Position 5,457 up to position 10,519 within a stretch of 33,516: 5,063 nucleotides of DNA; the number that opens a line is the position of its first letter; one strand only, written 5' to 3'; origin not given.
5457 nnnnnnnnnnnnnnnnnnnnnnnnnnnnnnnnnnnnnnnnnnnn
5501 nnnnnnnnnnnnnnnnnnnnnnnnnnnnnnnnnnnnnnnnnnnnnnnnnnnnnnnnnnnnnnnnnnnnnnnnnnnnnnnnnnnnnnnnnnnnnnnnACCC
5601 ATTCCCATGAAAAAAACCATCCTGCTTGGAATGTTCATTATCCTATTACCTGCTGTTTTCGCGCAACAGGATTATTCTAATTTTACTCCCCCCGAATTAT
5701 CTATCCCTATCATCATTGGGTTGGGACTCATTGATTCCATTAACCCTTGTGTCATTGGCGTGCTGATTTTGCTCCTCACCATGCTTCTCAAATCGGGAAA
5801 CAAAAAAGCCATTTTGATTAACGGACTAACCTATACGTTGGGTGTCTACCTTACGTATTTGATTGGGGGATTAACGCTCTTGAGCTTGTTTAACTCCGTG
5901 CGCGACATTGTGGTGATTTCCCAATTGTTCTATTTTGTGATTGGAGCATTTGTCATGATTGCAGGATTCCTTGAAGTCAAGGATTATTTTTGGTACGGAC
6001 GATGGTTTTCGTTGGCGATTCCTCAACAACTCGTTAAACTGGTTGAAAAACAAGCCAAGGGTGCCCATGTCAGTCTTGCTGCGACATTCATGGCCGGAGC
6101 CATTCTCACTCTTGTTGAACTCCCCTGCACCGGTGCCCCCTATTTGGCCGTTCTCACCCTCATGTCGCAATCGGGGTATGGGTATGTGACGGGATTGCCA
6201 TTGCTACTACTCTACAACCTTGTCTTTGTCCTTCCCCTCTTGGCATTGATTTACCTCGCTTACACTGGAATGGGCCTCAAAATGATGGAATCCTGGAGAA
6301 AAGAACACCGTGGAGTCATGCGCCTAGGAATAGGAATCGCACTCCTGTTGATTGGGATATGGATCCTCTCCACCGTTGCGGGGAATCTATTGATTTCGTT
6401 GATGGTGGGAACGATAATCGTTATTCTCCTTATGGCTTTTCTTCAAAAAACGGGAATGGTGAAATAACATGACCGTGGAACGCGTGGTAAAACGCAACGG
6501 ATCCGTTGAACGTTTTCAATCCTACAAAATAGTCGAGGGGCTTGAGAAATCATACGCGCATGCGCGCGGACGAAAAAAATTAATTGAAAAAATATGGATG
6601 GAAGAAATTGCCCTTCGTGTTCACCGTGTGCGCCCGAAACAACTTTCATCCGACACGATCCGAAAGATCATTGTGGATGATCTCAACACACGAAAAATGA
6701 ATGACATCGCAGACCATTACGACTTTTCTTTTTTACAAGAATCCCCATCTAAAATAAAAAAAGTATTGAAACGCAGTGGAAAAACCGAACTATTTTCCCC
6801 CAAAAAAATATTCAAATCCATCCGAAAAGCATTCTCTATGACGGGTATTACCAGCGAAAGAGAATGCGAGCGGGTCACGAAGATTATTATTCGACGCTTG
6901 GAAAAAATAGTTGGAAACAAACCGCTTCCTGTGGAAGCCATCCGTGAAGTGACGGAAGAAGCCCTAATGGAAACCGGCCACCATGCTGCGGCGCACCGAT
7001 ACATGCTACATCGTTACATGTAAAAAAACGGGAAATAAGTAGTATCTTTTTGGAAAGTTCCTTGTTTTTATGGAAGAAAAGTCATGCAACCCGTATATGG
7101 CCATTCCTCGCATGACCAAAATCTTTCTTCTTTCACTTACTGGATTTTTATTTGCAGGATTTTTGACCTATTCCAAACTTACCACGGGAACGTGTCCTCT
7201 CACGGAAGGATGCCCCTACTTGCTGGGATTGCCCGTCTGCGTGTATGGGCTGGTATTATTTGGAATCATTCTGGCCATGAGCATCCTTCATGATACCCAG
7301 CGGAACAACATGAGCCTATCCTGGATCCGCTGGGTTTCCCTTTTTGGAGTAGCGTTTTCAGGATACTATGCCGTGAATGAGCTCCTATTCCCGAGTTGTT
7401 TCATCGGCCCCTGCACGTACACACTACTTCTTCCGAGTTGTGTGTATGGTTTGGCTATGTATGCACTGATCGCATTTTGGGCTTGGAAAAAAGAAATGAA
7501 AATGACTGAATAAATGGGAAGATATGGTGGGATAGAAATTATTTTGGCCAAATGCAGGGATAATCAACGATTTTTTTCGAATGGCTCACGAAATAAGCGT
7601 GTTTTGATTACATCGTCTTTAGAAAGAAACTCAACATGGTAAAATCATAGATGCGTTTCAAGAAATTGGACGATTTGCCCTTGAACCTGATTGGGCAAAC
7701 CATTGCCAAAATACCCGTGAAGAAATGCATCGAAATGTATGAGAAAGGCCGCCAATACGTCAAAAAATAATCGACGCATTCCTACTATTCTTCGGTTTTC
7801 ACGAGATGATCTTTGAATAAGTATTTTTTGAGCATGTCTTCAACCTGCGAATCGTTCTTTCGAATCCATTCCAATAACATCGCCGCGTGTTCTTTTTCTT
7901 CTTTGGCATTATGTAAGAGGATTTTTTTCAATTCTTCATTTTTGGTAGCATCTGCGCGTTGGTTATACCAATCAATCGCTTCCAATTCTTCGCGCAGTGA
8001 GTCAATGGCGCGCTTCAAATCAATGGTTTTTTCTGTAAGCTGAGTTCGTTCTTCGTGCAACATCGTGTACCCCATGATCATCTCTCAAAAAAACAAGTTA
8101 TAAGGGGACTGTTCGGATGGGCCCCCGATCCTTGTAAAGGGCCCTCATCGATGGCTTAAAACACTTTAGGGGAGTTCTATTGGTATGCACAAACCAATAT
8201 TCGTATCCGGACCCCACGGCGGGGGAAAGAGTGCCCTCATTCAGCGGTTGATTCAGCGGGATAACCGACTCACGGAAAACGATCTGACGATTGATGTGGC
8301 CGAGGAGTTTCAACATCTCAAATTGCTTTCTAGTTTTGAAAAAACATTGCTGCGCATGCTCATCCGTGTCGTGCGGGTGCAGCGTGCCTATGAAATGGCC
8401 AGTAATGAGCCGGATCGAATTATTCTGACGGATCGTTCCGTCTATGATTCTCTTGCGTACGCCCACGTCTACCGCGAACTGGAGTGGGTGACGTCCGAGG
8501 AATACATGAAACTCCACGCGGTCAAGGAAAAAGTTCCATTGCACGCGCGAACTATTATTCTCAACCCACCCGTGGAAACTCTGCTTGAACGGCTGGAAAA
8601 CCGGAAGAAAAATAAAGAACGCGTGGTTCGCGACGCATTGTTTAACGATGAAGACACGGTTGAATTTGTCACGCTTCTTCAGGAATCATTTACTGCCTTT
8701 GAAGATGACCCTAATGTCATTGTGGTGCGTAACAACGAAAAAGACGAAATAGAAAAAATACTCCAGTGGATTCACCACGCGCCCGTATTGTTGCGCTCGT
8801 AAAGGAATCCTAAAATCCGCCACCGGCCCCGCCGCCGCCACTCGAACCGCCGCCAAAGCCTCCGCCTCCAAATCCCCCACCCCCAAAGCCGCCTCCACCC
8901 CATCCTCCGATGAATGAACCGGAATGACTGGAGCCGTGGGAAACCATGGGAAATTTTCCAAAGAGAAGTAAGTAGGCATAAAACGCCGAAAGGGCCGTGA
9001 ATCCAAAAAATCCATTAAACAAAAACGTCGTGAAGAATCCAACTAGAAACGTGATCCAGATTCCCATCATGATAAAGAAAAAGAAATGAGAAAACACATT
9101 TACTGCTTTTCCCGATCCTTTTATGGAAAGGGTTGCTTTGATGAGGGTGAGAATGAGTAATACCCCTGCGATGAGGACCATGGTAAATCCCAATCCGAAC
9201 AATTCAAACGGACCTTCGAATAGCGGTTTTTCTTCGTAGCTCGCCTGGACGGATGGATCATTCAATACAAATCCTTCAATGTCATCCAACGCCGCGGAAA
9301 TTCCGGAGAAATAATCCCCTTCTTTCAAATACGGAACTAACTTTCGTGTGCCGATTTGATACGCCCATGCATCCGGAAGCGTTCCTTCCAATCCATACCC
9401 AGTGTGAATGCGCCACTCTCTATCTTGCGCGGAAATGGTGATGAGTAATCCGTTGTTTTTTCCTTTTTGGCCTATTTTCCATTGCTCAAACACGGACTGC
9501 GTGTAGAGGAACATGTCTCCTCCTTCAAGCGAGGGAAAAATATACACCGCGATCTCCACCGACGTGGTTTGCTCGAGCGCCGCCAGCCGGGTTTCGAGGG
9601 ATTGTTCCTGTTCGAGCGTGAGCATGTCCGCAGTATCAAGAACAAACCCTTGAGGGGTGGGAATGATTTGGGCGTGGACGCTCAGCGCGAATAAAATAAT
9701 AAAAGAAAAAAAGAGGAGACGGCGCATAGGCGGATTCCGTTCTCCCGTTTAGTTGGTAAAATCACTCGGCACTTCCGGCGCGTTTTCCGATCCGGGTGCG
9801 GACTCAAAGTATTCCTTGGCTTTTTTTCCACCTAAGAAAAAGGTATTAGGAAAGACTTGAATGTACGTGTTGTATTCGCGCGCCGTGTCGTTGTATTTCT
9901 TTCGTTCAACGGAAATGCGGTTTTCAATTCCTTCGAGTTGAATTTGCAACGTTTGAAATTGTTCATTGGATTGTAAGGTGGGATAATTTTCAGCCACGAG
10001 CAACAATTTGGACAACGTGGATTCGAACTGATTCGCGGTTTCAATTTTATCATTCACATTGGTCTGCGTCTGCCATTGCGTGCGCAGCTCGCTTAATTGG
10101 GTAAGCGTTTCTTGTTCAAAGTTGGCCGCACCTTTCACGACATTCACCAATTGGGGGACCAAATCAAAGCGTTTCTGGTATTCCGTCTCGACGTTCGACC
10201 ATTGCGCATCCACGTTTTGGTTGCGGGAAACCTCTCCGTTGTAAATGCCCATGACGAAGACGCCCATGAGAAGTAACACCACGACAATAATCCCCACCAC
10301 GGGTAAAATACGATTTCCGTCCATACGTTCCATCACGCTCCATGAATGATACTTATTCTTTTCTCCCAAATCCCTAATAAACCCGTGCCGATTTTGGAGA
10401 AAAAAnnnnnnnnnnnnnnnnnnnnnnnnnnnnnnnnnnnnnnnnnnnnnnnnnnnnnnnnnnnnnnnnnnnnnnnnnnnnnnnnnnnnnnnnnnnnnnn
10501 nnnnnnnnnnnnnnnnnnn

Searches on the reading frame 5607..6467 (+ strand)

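Call 99: search_protein_families(library=pfam, max_evalue=0.001, proteins=[window:5607-6467:+])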
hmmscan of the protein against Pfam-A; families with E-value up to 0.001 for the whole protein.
window:5607-6467:+ (286 aa): 2 families
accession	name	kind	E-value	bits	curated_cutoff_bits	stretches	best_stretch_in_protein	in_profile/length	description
PF11139.14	SfLAP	-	2e-13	50.8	35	1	36-254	1-208/213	Sap, sulfolipid-1-addressing protein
PF02683.22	DsbD_TM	-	2.2e-09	37.4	27.1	1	33-257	5-218/219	Cytochrome C biogenesis protein transmembrane domain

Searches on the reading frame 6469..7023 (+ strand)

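Call 99: search_protein_families(library=pfam, max_evalue=0.001, proteins=[window:6469-7023:+])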
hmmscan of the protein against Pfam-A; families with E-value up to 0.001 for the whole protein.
window:6469-7023:+ (184 aa): 1 family
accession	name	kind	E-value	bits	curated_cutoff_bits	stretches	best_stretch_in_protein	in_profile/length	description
PF03477.21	ATP-cone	-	1e-23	84.1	25.8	2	98-183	2-84/88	ATP cone domain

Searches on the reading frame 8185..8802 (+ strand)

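Call 99: search_protein_families(library=pfam, max_evalue=0.001, proteins=[window:8185-8802:+])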
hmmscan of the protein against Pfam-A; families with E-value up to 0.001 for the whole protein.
window:8185-8802:+ (205 aa): 4 families
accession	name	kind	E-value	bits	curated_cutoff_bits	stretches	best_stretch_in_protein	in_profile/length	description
PF13521.12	AAA_28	-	4.8e-08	33.8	27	1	5-106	2-100/164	AAA domain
PF01712.25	dNK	-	1.6e-06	28.5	27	1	5-148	1-151/203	Deoxynucleoside kinase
PF13238.12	AAA_18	-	2.2e-06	28.6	29.4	1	5-146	1-117/128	AAA domain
PF02223.23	Thymidylate_kin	-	0.00029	21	27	1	29-150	29-148/185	Thymidylate kinase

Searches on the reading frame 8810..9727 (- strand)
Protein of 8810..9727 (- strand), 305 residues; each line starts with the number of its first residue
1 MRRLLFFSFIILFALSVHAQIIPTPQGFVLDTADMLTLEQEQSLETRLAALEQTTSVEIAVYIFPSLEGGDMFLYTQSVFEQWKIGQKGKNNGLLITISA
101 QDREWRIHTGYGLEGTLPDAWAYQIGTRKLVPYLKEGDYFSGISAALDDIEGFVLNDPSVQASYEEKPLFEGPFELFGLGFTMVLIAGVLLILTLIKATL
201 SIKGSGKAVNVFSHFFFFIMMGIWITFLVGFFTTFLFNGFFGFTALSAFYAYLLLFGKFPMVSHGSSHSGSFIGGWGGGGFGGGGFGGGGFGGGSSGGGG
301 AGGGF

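Call 99: search_protein_families(library=pfam, max_evalue=0.001, proteins=[window:8810-9727:-])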
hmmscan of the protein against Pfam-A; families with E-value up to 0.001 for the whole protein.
window:8810-9727:- (305 aa): 1 family
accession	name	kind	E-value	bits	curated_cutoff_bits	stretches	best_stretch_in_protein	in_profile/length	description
PF04536.20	TPM_phosphatase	-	6.3e-40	136.5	22.1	1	29-151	1-123/125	TPM domain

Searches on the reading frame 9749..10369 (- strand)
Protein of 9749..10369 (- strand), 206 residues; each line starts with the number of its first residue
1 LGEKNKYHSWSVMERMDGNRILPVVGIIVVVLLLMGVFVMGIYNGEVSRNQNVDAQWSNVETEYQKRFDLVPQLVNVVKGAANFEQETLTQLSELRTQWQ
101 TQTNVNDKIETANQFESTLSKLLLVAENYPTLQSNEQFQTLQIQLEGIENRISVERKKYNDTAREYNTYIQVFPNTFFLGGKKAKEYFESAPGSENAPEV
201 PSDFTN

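Call 99: search_protein_families(library=pfam, max_evalue=0.001, proteins=[window:9749-10369:-])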
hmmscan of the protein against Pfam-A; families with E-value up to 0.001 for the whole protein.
window:9749-10369:- (206 aa): 1 family
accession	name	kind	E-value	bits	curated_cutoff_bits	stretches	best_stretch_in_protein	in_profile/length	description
PF04011.17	LemA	-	1.5e-47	161.6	26.2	1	56-200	1-147/149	LemA family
